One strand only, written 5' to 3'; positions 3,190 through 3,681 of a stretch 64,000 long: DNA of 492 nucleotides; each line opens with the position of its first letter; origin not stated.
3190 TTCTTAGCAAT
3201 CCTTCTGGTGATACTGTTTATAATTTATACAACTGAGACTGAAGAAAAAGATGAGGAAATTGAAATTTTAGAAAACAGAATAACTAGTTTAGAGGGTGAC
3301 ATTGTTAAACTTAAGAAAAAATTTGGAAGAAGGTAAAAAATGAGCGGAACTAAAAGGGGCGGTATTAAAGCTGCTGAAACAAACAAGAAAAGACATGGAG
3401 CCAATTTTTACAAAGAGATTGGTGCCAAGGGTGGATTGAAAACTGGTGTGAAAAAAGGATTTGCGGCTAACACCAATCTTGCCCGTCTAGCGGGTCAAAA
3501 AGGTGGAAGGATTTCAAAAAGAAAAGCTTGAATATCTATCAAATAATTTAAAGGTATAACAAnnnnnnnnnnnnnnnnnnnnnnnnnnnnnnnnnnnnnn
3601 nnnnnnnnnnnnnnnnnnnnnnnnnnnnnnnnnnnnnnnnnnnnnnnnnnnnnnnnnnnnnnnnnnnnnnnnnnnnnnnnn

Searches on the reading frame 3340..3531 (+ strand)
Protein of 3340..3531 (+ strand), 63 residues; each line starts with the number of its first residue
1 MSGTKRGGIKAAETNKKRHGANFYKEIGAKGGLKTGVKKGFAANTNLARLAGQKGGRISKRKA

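Call 94: search_protein_families(library=pfam, proteins=[window:3340-3531:+], max_evalue=0.01)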
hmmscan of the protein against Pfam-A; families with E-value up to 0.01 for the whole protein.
window:3340-3531:+ (63 aa): 2 families
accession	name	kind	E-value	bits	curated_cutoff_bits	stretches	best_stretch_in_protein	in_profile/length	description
PF10685.14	KGG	-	1e-05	26.2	20.4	0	40-57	1-19/22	Stress-induced bacterial acidophilic repeat motif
PF00477.22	LEA_5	-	0.0045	17.8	40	1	3-40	56-93/109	Small hydrophilic plant seed protein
